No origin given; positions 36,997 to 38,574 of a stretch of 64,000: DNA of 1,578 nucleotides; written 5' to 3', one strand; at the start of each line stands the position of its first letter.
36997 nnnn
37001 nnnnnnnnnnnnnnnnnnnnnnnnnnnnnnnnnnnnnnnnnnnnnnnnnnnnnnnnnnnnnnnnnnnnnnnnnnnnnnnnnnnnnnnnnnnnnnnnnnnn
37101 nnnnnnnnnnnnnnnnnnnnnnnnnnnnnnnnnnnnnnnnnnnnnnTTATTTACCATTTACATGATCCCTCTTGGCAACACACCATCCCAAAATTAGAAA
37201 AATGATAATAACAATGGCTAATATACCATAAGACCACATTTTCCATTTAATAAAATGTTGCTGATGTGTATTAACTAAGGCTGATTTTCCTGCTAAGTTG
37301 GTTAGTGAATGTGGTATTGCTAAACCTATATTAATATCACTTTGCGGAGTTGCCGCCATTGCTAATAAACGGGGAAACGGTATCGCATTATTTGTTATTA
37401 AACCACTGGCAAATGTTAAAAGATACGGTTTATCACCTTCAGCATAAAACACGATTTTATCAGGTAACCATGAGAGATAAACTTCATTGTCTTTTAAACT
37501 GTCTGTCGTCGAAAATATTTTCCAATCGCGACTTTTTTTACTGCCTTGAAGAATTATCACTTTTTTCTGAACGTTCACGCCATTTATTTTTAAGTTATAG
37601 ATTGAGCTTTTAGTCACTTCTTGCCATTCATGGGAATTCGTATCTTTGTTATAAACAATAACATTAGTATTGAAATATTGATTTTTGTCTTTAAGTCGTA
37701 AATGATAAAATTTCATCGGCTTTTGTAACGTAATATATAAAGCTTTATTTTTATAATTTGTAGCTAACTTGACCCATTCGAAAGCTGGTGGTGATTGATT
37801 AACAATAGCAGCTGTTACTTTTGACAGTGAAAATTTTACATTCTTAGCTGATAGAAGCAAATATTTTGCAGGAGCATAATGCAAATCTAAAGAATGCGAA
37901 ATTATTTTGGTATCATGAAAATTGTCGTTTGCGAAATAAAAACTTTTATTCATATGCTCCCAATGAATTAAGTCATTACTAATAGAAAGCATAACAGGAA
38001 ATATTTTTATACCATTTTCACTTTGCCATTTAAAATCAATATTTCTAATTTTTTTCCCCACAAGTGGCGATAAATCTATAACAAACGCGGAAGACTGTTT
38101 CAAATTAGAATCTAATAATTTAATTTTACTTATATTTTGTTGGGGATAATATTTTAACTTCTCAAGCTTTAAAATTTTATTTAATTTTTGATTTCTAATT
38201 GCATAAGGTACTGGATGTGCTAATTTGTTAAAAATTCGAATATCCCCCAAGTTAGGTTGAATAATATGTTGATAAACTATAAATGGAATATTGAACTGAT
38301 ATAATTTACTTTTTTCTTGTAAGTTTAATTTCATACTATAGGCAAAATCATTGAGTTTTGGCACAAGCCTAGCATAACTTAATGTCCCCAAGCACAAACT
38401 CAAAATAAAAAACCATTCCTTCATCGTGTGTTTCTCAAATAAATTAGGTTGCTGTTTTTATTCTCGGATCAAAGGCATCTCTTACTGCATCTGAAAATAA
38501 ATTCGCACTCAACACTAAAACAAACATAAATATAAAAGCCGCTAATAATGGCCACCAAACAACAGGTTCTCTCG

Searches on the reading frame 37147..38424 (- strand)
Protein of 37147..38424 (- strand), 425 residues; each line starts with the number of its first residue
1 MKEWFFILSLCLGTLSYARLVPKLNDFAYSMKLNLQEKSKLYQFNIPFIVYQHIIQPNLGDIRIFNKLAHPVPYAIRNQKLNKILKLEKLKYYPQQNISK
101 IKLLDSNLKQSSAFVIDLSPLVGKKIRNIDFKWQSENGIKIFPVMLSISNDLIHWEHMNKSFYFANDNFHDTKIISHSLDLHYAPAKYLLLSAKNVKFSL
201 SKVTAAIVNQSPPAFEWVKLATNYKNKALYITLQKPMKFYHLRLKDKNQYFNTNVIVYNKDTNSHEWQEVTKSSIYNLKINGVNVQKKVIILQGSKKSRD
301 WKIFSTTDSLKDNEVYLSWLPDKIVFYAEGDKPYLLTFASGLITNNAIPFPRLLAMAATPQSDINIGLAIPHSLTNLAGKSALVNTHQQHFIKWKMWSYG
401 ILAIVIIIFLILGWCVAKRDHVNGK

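Call 4: search_protein_families(library=pfam, proteins=[window:37147-38424:-], max_evalue=0.01)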
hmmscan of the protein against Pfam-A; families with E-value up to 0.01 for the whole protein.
window:37147-38424:- (425 aa): 1 family
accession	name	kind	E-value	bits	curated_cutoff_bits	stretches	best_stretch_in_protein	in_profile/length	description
PF13163.11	DUF3999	-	9.8e-42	144.1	30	2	110-409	113-419/424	Protein of unknown function (DUF3999)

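Call 5: search_protein_families(library=ncbifam, proteins=[window:37147-38424:-], max_evalue=0.01)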
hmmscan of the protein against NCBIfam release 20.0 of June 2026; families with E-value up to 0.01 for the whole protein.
window:37147-38424:- (425 aa): 0 families

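Call 6: find_homologous_proteins(query=window:37147-38424:-)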
Query window:37147-38424:- (425 aa): 1 proteins with E <= 0.001 among 4663 candidates.
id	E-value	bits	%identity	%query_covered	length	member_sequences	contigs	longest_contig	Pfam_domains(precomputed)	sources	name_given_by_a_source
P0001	2.2e-282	954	100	100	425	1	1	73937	PF13163.12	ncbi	-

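Call 8: find_encoding_contigs(protein=P0001, flank=10000, max_places=6)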
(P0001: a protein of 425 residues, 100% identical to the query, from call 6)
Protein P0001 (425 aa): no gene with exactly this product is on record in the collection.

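Call 15: search_solved_structures(query=window:37147-38424:-, max_evalue=10, show_alignments=2)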
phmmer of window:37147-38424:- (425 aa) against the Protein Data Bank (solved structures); distinct sequences matched with E-value up to 10: 0.

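Call 16: search_protein_representatives(protein=window:37147-38424:-)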
Query: 425 residues. Proteins with E-value up to 0.001 (for the whole library): 925; up to 1e-10: 309; up to 1e-30: 1. The best 150 are listed.
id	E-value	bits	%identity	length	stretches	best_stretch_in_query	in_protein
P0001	7.1e-283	954.3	100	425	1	1-425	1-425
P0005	1.8e-29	119.6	30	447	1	2-411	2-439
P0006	1.4e-27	113.5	27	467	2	112-413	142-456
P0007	5.3e-27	111.5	25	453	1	14-410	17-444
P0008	1.0e-26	110.6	28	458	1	7-423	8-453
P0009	4.1e-26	108.6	28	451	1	23-417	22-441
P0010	9.2e-26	107.4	28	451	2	112-408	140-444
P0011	5.9e-25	104.8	26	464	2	112-410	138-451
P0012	1.7e-24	103.3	26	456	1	7-410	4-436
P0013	1.3e-23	100.3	25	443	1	5-412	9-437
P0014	3.2e-23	99.1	26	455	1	6-413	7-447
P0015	9.3e-23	97.5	26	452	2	104-407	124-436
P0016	1.4e-22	97.0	25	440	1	22-411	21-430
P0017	1.5e-22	96.9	26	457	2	101-416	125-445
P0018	2.6e-22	96.0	26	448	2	95-406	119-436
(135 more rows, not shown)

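Call 24: find_encoding_contigs(protein=P0005, flank=8000, max_places=2)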
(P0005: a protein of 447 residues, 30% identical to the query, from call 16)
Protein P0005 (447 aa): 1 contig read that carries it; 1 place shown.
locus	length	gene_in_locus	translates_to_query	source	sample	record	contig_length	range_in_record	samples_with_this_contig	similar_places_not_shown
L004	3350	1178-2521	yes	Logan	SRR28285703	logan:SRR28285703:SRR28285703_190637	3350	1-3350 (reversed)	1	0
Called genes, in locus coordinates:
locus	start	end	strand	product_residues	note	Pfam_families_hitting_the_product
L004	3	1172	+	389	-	?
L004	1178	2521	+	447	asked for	PF13163:DUF3999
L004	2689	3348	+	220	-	?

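Call 26: search_protein_families(library=pfam, proteins=[L004:3-1172:+, L004:2689-3348:+], max_evalue=0.01)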
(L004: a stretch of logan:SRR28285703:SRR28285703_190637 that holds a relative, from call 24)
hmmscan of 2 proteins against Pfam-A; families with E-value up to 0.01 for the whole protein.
L004:3-1172:+ (389 aa): 1 family
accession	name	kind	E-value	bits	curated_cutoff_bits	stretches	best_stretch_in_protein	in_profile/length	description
PF10101.14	DUF2339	-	3.5e-44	152.1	33.6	1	3-381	305-659/659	Predicted membrane protein (DUF2339)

L004:2689-3348:+ (220 aa): 2 families
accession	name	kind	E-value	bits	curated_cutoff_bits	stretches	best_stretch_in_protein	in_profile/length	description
PF03734.19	YkuD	-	2.8e-20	73.8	23.4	1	74-208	3-146/146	L,D-transpeptidase catalytic domain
PF01476.26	LysM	-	7e-07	29.5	20.9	1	22-63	4-43/43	LysM domain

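Call 27: list_cluster_members(proteins=[P0001, P0002, P0154])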
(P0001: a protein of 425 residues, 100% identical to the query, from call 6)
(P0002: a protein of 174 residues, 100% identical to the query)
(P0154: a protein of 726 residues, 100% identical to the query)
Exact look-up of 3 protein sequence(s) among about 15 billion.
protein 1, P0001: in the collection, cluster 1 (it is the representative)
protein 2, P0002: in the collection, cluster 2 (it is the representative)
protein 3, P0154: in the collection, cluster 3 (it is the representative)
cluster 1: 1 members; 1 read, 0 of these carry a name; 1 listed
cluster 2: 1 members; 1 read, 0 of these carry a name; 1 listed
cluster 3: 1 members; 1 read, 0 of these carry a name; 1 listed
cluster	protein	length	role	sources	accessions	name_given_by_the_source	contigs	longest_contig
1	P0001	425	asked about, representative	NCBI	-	-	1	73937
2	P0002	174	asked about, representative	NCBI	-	-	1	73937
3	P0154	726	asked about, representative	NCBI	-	-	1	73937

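Call 44: find_related_loci(query=P0005, collection=metagenome_contigs, flank=10000)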
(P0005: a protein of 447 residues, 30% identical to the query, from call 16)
Query P0005 (447 aa) in metagenome_contigs; peptide patterns used: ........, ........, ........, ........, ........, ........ (x = any residue, [..] = any of these).
27 stretches matched a pattern, but none encodes a relative of the query by tblastn (E <= 1e-3).

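Call 46: find_related_loci(query=A5, collection=metagenome_contigs, flank=10000)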
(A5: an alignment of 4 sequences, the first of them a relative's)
Query A5 (454 aa) in metagenome_contigs; peptide patterns used: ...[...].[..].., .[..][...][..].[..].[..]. (x = any residue, [..] = any of these).
366 stretches matched a pattern; 73 encode a relative of the query (tblastn E <= 1e-3); 73 distinct loci.
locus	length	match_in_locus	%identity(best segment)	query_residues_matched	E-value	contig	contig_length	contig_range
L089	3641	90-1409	41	21-451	2e-106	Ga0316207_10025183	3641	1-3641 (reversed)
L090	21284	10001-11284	42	27-451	3e-104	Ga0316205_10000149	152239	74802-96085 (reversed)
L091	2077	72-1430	41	1-452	4e-110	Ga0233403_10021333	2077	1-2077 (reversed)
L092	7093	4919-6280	40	1-452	2e-103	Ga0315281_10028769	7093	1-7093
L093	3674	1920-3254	42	4-451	5e-104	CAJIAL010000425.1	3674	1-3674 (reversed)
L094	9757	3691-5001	41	15-451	8e-102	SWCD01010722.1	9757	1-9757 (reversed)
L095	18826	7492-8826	40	9-451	3e-96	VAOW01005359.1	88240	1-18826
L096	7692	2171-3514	37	5-451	1e-88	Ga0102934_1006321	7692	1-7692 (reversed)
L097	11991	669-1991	38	25-454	5e-86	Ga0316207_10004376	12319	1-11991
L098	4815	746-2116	37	4-453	2e-83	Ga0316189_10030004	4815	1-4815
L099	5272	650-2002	38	9-453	2e-82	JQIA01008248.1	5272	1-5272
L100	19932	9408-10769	34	8-452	1e-77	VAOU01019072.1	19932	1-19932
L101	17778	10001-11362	34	8-452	1e-77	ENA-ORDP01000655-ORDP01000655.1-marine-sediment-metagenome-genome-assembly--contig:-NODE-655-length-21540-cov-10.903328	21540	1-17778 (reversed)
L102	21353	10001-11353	33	9-453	2e-77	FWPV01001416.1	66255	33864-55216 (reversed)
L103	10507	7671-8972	39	23-452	3e-77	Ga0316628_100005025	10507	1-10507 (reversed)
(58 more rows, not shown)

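Call 60: predict_structure(alignment_id=A1)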
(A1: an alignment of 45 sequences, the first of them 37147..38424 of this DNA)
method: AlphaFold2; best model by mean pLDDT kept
length: 425 residues; sequences in the alignment: 45
mean_pLDDT: 89.5   pTM: 0.81
mean pLDDT of the five models: 89.5, 88.0, 87.9, 87.6, 86.6
residues with pLDDT >= 90: 283; 70-90: 117; 50-70: 25; < 50: 0
segments of 3 or more residues with pLDDT < 50: none
pLDDT, mean of each block of 10 residues (from residue 1): 83 76 95 97 96 92 96 92 87 80 62 94 95 92 96 94 91 90 96 94 95 91 86 91 84 93 93 92 91 84 91 93 95 97 71 78 90 97 81 87 95 92 76
secondary structure, 60 per line:
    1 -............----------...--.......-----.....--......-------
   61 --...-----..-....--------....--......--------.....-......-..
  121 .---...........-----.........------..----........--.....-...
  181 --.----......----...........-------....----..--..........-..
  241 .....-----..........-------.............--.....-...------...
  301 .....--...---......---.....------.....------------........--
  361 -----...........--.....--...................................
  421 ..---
elements in order: H2-13 E29-35 E41-45 H48-53 E63-65 E74-77 E86-89 E92-94 H106-110 E112-117 E125-135 E141-149 E162-169 E172-176 E178-180 E188-193 E198-208 E216-219 E228-237 E239-245 E251-260 E268-280 E283-287 E289-291 E298-305 E314-319 E323-327 E334-338 H351-358 E366-376 H379-383 H386-422

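Call 90: search_protein_families(library=pfam, proteins=[L095:5848-7155:+, L095:9410-12226:-, L095:2007-3593:+, L095:3544-4578:-], max_evalue=0.001)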
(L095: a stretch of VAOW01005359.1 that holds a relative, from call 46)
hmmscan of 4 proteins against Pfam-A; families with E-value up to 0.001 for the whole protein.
L095:5848-7155:+ (435 aa): 3 families
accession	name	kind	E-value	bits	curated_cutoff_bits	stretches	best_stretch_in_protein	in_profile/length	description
PF11700.14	ATG22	-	2.6e-65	221.4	24.1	2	69-430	76-479/482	Vacuole effluxer Atg22 like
PF07690.21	MFS_1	-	3.7e-14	52.8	33.4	2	275-426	24-177/347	Major Facilitator Superfamily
PF13347.12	MFS_2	-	0.00017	20.7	27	1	35-154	237-348/427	MFS/sugar transport protein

L095:9410-12226:- (938 aa): 5 families
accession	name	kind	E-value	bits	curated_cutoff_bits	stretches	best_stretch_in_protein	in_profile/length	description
PF00133.28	tRNA-synt_1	-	3.9e-147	490.8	22.7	1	14-616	2-414/414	tRNA synthetases class I (I, L, M and V)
PF08264.19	Anticodon_1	-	6.3e-44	149.9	25.1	1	659-812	1-147/148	Anticodon-binding domain of tRNA ligase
PF10458.14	Val_tRNA-synt_C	-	1.4e-18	67.3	25.9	1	873-935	3-65/66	Valyl tRNA synthetase tRNA binding arm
PF09334.17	tRNA-synt_1g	-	1.9e-17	63.5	20.1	2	38-88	6-56/391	tRNA synthetases class I (M)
PF13603.12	tRNA-synt_1_2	-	3e-07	30.5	25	1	238-284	86-132/185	Leucyl-tRNA synthetase, editing domain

L095:2007-3593:+ (528 aa): 5 families
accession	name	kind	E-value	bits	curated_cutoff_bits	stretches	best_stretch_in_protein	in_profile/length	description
PF00009.33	GTP_EFTU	-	1.3e-48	165.6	26.5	1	12-276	2-187/188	Elongation factor Tu GTP binding domain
PF16658.11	RF3_C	-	5.1e-43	146.5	40.1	1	386-513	1-131/132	Class II release factor RF3, C-terminal domain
PF22042.2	EF-G_D2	-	1.3e-25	89.7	27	1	294-380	1-83/84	Elongation factor G domain 2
PF03144.31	GTP_EFTU_D2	-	1.5e-11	45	30.3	1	313-378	2-72/73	Elongation factor Tu domain 2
PF01926.29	MMR_HSR1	-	3e-05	24.5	21.9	1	16-143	2-113/113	50S ribosome-binding GTPase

L095:3544-4578:- (344 aa): 0 families
